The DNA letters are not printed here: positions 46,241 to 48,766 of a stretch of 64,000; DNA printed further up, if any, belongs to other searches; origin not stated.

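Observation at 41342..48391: Third module in inverted order, with two tandem receptors, directly downstream of a GbdR-like regulator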

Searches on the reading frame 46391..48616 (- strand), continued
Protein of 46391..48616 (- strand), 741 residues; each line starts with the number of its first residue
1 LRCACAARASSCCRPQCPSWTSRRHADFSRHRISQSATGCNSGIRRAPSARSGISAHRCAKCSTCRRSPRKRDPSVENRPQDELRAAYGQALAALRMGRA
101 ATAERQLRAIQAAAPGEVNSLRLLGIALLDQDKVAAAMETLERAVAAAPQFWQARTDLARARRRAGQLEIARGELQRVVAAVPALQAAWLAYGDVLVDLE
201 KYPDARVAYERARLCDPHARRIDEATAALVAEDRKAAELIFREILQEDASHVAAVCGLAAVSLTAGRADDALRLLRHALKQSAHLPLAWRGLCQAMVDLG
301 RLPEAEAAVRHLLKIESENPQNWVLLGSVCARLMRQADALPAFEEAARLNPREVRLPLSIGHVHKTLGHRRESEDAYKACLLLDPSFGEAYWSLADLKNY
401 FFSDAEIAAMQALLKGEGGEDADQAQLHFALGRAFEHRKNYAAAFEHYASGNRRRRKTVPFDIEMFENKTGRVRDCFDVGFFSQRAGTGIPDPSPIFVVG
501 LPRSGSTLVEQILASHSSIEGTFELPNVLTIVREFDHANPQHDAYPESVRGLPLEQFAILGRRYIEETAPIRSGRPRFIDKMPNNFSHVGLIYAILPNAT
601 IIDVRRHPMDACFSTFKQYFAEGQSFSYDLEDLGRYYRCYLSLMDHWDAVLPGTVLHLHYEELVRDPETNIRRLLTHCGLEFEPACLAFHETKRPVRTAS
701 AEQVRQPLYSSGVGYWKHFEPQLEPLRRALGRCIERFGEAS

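Call 48: search_protein_families(library=pfam, alignment_id=A2, max_evalue=0.00001)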
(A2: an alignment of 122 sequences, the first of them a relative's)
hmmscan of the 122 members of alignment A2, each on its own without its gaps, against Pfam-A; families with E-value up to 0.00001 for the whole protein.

A. member 1, L006:6738-7835:+ (365 aa): 3 families
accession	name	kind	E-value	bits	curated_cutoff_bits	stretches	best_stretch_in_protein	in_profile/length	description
PF12833.13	HTH_18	-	1.2e-22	80.4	33.6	1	267-345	1-79/80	Helix-turn-helix domain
PF00165.29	HTH_AraC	-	5.7e-11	42.7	26.6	0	306-344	1-41/42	Bacterial regulatory helix-turn-helix proteins, AraC family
PF01965.30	DJ-1_PfpI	-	1.5e-10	41.6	26.6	1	68-205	25-164/165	DJ-1/PfpI family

B. families by the number of members that match (of 122 scanned): 134 families (the first 25 are shown)
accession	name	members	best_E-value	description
PF07969.17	Amidohydro_3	9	5.4e-110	Amidohydrolase family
PF01979.26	Amidohydro_1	9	3.1e-59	Amidohydrolase family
PF05118.21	Asp_Arg_Hydrox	6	8.3e-17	Aspartyl/Asparaginyl beta-hydroxylase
PF01266.30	DAO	5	2.3e-68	FAD dependent oxidoreductase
PF07676.18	PD40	5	5.8e-39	WD40-like Beta Propeller Repeat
PF00930.27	DPPIV_N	5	1.7e-11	Dipeptidyl peptidase IV (DPP IV) N-terminal region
PF13450.12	NAD_binding_8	4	6.6e-12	NAD(P)-binding Rossmann-like domain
PF07992.20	Pyr_redox_2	4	1.8e-09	Pyridine nucleotide-disulphide oxidoreductase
PF06253.16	MTTB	3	2e-233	Trimethylamine methyltransferase (MTTB)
PF02028.23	BCCT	3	2e-193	BCCT, betaine/carnitine/choline family transporter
PF02129.25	Peptidase_S15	3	2.2e-53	X-Pro dipeptidyl-peptidase (S15 family)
PF00326.27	Peptidase_S9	3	1e-44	Prolyl oligopeptidase family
PF00144.29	Beta-lactamase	2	1.2e-68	Beta-lactamase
PF00999.27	Na_H_Exchanger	2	1.8e-59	Sodium/hydrogen exchanger, transmembrane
PF13561.12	adh_short_C2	2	1.8e-58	Enoyl-(Acyl carrier protein) reductase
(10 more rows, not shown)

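Call 61: predict_structure(alignment_id=A4)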
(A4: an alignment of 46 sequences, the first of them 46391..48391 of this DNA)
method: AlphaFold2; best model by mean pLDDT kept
length: 666 residues; sequences in the alignment: 46
mean_pLDDT: 88.8   pTM: 0.86
mean pLDDT of the five models: 88.8, 87.9, 87.9, 87.0, 86.6
residues with pLDDT >= 90: 443; 70-90: 170; 50-70: 38; < 50: 15
segments of 3 or more residues with pLDDT < 50: 1-3, 626-633
pLDDT, mean of each block of 10 residues (from residue 1): 65 87 87 93 93 94 97 94 96 97 96 96 96 94 94 92 95 86 93 90 91 95 91 96 95 92 96 97 95 89 97 95 89 97 91 96 95 95 87 93 95 92 73 83 82 83 68 91 94 85 79 92 92 88 74 87 92 94 87 93 93 64 47 56 93 91 60
secondary structure, 60 per line:
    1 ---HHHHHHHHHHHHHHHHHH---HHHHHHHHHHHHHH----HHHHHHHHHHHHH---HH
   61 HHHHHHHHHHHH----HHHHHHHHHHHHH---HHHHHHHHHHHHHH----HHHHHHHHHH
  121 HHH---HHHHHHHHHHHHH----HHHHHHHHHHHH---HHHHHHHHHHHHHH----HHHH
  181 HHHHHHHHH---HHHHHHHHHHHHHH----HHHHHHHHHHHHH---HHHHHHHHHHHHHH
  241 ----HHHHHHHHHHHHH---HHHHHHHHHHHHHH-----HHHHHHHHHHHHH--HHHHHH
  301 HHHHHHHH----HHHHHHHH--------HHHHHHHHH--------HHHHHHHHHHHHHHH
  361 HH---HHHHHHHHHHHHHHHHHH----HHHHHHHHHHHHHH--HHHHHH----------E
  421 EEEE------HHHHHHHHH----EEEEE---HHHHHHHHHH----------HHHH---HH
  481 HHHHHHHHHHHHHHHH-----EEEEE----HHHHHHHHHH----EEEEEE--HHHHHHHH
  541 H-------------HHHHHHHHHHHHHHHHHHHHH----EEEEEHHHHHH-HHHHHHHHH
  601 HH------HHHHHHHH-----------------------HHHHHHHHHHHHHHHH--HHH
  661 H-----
elements in order: H4-21 H25-38 H43-55 H59-72 H77-89 H93-106 H111-123 H127-139 H144-155 H159-172 H177-189 H193-206 H211-223 H227-240 H245-257 H261-274 H280-292 H295-308 H313-320 H329-337 H346-362 H366-383 H388-401 H404-409 E420-424 H431-439 E444-448 H452-461 H472-475 H479-496 E502-506 H511-520 E525-530 H533-541 H555-575 E580-584 H585-590 H592-602 H609-616 H640-655 H658-661

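Call 63: fold_search(model_id=the predicted structure, library=pdb)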
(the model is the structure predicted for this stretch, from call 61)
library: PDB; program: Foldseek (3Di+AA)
matches with E <= 10: 1564; with E <= 0.001: 394
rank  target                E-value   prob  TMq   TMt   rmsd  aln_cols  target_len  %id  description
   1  8dtf_A                1.0e-10  1.00  0.25  0.22  22.5       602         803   15  Cryo-EM structure of the full length Arabidopsis SPY with complete TPRs (released 2023-03-08)
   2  7y4i_B                1.3e-10  1.00  0.26  0.22  21.0       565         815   15  Crystal structure of SPINDLY in complex with GDP (released 2022-12-07)
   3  7y4i_A                1.9e-10  1.00  0.24  0.20  22.1       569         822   16  Crystal structure of SPINDLY in complex with GDP (released 2022-12-07)
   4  1w3b_A                2.3e-10  1.00  0.31  0.50  14.3       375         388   18  The superhelical TPR domain of O-linked GlcNAc transferase reveals structural similarities to importin alpha. (released 2004-09-09)
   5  7yea_A                3.7e-10  1.00  0.32  0.21  23.3       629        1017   15  Human O-GlcNAc transferase Dimer (released 2023-07-12)
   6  8dtg_A                8.2e-10  1.00  0.25  0.22  23.3       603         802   14  Cryo-EM structure of Arabidopsis SPY alternative conformation 1 (released 2023-03-08)
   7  6eou                  8.5e-10  1.00  0.26  0.48  15.4       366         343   17  O-GlcNAc transferase TPR domain with the intellectual disability associated mutation L254F (released 2018-05-09)
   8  7yeh_A                1.0e-09  1.00  0.31  0.21  20.7       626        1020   15  Cryo-EM structure of human OGT-OGA complex (released 2023-07-12)
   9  8dtg_B                1.1e-09  1.00  0.29  0.26  24.4       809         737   13  Cryo-EM structure of Arabidopsis SPY alternative conformation 1 (released 2023-03-08)
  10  8dth_B                2.7e-09  1.00  0.26  0.25  18.8       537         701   13  Cryo-EM structure of Arabidopsis SPY alternative conformation 2 (released 2023-03-08)
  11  8dth_A                3.1e-09  1.00  0.28  0.25  23.4       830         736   13  Cryo-EM structure of Arabidopsis SPY alternative conformation 2 (released 2023-03-08)
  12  9rtt_Q                3.6e-09  1.00  0.28  0.23  19.6       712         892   15  Activated Elongation Complex with IWS1 and ELOF1 (released 2025-09-03)
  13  1w3b_B                3.9e-09  1.00  0.27  0.46  16.3       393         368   17  The superhelical TPR domain of O-linked GlcNAc transferase reveals structural similarities to importin alpha. (released 2004-09-09)
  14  8chy                  4.2e-09  1.00  0.21  0.49  14.5       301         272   20  Crystal structure of an 8-repeat consensus TPR superhelix with Zinc. (released 2024-02-21)
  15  9qhb                  5.4e-09  1.00  0.21  0.50  14.7       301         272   20  Crystal structure of 16-repeat CTPR protein with eliminated coordination sites (released 2025-10-22)
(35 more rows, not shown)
